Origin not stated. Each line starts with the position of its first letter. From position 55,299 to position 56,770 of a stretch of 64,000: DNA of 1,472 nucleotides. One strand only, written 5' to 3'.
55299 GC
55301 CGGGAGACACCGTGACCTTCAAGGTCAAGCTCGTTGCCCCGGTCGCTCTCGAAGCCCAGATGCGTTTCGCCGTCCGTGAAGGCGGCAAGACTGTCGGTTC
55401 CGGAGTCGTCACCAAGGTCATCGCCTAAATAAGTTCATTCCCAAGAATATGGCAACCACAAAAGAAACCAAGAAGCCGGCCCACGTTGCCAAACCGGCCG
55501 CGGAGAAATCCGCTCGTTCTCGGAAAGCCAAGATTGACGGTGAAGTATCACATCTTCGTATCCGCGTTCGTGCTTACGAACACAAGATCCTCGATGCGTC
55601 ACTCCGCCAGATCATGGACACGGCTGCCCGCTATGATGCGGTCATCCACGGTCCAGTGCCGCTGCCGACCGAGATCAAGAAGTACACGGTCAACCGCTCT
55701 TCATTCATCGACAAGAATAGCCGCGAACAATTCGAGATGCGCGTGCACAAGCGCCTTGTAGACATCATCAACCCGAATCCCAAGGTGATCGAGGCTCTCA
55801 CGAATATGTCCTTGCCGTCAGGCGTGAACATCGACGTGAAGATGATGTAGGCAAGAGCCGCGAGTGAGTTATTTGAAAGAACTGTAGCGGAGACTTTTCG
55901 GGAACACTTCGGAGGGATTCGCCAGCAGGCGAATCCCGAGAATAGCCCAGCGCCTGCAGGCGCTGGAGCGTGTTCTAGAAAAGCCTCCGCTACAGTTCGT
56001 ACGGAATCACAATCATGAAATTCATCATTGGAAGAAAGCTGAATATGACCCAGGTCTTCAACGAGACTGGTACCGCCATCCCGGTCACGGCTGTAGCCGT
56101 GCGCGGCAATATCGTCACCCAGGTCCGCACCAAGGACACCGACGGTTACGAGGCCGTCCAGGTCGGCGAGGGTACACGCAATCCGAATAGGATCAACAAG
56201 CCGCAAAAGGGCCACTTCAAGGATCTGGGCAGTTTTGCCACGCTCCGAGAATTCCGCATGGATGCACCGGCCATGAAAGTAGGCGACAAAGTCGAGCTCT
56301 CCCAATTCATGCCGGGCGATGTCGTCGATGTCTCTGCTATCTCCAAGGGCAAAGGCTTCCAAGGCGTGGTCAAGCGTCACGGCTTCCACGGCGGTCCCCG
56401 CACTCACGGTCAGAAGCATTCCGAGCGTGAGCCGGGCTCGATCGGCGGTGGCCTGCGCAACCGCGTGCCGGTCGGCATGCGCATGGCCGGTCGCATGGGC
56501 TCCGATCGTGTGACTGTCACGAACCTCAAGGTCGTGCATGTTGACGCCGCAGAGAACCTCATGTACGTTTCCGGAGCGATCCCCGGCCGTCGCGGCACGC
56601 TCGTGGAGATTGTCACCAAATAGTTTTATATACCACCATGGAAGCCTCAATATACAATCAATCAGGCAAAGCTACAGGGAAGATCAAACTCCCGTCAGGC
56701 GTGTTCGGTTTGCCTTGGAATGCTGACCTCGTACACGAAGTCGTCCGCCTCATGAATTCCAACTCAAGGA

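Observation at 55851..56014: Perfectly nested three-helix RNA structure between rpsJ and rplC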

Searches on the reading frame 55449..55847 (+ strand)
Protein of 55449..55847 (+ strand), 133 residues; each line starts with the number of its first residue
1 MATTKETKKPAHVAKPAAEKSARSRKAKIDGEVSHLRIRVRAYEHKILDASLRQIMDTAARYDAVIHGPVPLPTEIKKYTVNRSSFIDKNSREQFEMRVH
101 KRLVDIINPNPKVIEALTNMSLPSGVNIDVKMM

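Call 44: find_homologous_proteins(query=window:55449-55847:+, max_evalue=1e-30)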
Query window:55449-55847:+ (133 aa): 7980 proteins with E <= 1e-30 among 8000 candidates; the best 120 are listed.
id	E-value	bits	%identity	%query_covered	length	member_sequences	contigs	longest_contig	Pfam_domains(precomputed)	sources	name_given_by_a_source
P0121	6.3e-79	280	100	100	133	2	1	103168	PF00338.28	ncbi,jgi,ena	ncbi:MAG: 30S ribosomal protein S10 [Candidatus Paceibacterota bacterium]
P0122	3.8e-67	242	89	100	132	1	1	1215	PF00338.28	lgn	-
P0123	3.9e-65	235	84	100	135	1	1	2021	PF00338.28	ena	-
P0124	1.1e-64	234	84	100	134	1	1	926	PF00338.28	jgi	jgi:small subunit ribosomal protein S10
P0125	1.6e-64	233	82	100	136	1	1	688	PF00338.28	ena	-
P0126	3.8e-64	232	88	83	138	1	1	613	PF00338.28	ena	-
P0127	1.0e-63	231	84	100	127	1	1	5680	PF00338.28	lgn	-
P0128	1.3e-63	230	84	100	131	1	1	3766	PF00338.28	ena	-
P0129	1.6e-63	230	82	100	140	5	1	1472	PF00338.28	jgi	-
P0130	1.9e-63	230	82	100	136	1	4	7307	PF00338.28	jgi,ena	-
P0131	2.1e-63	230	95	77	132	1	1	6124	PF00338.28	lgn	-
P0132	2.6e-63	229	83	100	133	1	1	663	PF00338.28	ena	-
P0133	3.2e-63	229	83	100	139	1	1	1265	PF00338.28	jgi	jgi:small subunit ribosomal protein S10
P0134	6.5e-63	228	82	100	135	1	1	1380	PF00338.28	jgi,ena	-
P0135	6.9e-63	228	88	85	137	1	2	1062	PF00338.28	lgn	-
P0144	4.2e-62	226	84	100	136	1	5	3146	PF00338.28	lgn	-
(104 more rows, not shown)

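Call 45: find_encoding_contigs(protein=P0122, flank=1500, max_places=4)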
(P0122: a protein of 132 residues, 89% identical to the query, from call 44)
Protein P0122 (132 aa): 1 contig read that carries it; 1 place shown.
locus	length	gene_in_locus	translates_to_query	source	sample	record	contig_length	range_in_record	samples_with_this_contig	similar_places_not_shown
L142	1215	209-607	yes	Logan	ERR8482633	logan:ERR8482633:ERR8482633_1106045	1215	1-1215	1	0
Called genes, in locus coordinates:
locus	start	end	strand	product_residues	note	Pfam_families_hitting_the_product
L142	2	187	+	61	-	?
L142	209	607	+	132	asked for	PF00338:Ribosomal_S10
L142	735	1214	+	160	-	?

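Call 50: find_encoding_contigs(protein=P0144, flank=1500, max_places=6)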
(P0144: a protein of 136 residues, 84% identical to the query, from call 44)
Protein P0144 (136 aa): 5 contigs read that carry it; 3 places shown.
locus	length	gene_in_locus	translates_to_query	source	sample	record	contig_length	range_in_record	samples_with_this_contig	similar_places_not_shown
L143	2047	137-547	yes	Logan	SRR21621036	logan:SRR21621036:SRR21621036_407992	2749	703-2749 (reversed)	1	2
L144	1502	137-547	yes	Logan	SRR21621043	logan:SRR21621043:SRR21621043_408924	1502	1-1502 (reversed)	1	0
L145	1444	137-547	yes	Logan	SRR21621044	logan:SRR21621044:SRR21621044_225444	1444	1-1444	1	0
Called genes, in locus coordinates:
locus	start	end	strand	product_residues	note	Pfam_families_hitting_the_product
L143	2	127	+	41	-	?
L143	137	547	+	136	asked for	PF00338:Ribosomal_S10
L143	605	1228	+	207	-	PF00297:Ribosomal_L3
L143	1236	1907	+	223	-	PF00573:Ribosomal_L4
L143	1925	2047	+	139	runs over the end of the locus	PF00276:Ribosomal_L23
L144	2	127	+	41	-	?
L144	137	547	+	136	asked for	PF00338:Ribosomal_S10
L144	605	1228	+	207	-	PF00297:Ribosomal_L3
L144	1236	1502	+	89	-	?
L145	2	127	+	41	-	?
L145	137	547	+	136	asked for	PF00338:Ribosomal_S10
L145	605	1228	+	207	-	PF00297:Ribosomal_L3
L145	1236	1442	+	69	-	?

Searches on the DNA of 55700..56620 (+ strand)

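Call 6: search_rna_families(source=window, start=55700, end=56150, threshold=evalue, max_evalue=10, show_alignments=3)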
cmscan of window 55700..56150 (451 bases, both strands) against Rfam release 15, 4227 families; matches with E-value up to 10: 4.
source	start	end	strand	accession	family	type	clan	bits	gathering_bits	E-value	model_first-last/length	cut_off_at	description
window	55984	56032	-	RF01140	sR20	Gene; snRNA; snoRNA; CD-box;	-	13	44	5.8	1-56/56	no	Small nucleolar RNA sR20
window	55983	56039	-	RF00284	SNORD74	Gene; snRNA; snoRNA; CD-box;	CL00069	12.8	41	7.4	1-80/80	no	Small nucleolar RNA SNORD74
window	56035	56060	+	RF02089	CLRN1-AS1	Gene; lncRNA;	-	12.2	48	1.1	52-79/79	no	CLRN1 antisense RNA 1 conserved region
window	55752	55825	-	RF01734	Fluoride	Cis-reg; riboswitch;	-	10.6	34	3.9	1-64/64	no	Fluoride riboswitch aptamer (crcB RNA motif)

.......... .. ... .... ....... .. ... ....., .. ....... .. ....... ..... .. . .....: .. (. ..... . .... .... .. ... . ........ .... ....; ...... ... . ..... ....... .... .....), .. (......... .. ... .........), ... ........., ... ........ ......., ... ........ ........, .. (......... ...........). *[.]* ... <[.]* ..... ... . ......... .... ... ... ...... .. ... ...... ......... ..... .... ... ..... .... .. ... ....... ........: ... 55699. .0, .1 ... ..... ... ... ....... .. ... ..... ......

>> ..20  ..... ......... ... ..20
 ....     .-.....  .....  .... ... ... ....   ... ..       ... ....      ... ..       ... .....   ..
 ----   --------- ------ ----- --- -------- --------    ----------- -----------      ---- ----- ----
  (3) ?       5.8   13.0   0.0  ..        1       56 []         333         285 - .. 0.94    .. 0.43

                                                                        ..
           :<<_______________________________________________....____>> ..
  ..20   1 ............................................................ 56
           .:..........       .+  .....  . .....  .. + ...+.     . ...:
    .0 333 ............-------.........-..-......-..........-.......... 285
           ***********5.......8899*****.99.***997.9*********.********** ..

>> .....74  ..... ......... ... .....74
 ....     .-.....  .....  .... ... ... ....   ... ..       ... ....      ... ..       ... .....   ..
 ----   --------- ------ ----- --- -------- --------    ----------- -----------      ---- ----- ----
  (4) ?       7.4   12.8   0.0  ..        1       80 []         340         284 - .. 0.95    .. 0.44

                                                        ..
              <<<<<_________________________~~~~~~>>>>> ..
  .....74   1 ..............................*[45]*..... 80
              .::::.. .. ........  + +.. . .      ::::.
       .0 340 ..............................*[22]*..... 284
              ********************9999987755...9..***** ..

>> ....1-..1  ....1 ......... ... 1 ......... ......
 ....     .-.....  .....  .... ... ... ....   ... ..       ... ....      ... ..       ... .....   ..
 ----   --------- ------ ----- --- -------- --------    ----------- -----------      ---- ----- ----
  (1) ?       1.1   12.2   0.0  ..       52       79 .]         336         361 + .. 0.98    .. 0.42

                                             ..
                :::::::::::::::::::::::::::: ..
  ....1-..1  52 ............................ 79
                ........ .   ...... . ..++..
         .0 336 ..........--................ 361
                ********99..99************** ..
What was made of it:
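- On Ribosomal-protein autoregulatory leaders (Rfam r-protein leader families; E. coli S10/L4 leader): At E<=10 the region 55700-56150 gave only four chance-level hits (snoRNA, lncRNA, fluoride) (call 6).
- On Three-way-junction self-cleaving ribozymes (hammerhead and similar): No ribozyme family at E<=10 (call 6).
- No Rfam hit, ribozymes included, at E<=10 (call 6).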

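Call 58: search_rna_families(sources=[L056, L057, L060, L062, L070, L076, L019, L031, L040, L045, L085, L142, L023, L020, L025, L050, L022, L021], threshold=gathering)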
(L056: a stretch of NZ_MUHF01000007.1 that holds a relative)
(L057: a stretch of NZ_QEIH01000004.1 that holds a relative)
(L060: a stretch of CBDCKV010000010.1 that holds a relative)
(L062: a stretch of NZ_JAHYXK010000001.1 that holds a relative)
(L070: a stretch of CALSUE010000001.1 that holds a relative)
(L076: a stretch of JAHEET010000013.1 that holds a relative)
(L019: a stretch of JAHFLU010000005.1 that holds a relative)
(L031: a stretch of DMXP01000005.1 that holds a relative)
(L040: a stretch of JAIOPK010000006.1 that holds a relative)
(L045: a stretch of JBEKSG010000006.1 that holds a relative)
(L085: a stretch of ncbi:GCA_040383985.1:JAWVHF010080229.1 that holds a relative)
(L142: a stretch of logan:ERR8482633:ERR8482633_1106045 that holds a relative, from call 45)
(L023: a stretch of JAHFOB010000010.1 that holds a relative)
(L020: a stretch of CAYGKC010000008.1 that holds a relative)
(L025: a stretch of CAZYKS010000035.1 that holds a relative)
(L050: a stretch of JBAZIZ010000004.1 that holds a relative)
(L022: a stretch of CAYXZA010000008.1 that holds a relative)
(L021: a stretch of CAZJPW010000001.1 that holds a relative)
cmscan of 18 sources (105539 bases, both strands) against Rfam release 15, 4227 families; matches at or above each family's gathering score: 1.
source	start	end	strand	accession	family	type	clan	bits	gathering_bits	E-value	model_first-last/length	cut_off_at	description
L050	1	56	+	RF00177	SSU_rRNA_bacteria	Gene; rRNA;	CL00111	53.7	50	2.7e-12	1478-1533/1533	5'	Bacterial small subunit ribosomal RNA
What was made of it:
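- On Ribosomal-protein autoregulatory leaders (Rfam r-protein leader families; E. coli S10/L4 leader): The spacers of relatives gave none (call 58).
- Tried and rejected: Eighteen related loci gave nothing in their spacers (call 58).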

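Call 62: search_dna_similar(query=window:55866-56003:+, collection=plasmids, mode=distant, max_evalue=0.01, max_rows=10)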
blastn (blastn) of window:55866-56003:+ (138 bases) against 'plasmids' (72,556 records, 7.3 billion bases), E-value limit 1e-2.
No match.

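Call 63: search_dna_similar(query=window:55866-56003:+, collection=phages, mode=distant, max_evalue=0.01, max_rows=10)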
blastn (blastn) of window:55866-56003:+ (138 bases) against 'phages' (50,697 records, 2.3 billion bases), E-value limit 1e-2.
No match.
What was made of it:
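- There are no hits in plasmid or phage collections (calls 62, 63).
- Tried and rejected: Plasmid and phage BLAST: no match (calls 62, 63).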

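Call 74: search_with_rna_model(model_id=R1, sources=[L001, L002, L003, L004, L005, L006, L007, L008, L009, L010, L011, L012, L013, L014, L015, L016, L017, L018, L019, L020, L021, L022, L023, L024, L025, L026, L027, L028, L029, L030, L031, L032, L033, L034, L036, L037, L038, L040, L041, L043, L045, L046, L050, L068, L082, L085, L086, L087, L088, L090, L137, L138, L140, L141, L142, L143], max_evalue=10)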
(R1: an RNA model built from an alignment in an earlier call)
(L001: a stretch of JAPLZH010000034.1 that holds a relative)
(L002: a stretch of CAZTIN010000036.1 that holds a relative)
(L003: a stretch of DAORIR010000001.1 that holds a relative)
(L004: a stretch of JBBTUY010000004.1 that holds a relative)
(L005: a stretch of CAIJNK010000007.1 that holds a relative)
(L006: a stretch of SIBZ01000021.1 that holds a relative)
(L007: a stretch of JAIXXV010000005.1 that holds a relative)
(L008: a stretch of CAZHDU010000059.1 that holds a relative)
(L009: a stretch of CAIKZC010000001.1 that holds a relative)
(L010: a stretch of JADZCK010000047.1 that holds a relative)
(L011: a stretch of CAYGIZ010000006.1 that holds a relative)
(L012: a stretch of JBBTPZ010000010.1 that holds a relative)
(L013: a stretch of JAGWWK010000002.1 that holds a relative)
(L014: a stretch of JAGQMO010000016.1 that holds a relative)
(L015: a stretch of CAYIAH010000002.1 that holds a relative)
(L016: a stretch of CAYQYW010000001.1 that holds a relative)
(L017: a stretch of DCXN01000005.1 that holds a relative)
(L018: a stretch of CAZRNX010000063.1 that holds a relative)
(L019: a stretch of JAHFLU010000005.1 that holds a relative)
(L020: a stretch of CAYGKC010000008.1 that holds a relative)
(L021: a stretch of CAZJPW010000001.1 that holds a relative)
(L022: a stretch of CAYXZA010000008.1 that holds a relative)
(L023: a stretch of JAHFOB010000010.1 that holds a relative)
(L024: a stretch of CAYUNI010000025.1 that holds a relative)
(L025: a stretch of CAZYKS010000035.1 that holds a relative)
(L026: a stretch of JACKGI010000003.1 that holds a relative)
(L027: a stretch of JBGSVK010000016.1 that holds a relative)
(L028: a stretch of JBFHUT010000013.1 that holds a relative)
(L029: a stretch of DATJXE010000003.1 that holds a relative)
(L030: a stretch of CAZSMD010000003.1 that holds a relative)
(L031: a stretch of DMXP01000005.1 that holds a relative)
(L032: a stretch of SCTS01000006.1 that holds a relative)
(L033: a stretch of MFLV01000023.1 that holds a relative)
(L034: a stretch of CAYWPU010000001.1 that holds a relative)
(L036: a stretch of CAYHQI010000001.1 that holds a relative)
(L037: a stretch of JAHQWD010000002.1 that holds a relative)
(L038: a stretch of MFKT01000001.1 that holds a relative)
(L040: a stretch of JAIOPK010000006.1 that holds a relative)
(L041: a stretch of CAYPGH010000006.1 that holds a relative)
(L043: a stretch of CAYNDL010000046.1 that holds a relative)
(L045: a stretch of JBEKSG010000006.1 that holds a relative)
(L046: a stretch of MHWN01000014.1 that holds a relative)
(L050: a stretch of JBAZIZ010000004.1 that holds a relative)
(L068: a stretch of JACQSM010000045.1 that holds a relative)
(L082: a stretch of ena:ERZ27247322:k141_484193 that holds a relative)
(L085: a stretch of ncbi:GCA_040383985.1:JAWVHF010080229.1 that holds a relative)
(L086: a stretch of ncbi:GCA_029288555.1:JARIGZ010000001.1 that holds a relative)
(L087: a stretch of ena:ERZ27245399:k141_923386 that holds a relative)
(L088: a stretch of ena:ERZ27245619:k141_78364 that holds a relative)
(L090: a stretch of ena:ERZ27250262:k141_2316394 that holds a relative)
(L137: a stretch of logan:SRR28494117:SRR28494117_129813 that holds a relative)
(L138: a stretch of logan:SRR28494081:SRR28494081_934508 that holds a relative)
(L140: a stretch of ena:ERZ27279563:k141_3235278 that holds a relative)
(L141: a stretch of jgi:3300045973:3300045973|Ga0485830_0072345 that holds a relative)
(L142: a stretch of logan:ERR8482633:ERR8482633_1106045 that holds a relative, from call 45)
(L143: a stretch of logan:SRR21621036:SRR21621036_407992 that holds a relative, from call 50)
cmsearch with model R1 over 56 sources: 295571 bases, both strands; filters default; matches with E-value up to 10: 3.
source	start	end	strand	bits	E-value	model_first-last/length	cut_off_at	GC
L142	639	723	+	61.8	2.6e-17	1-58/58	no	0.59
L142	639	723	-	52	5.6e-14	1-58/58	no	0.59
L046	5004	5030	+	11.3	2.9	1-58/58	no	0.56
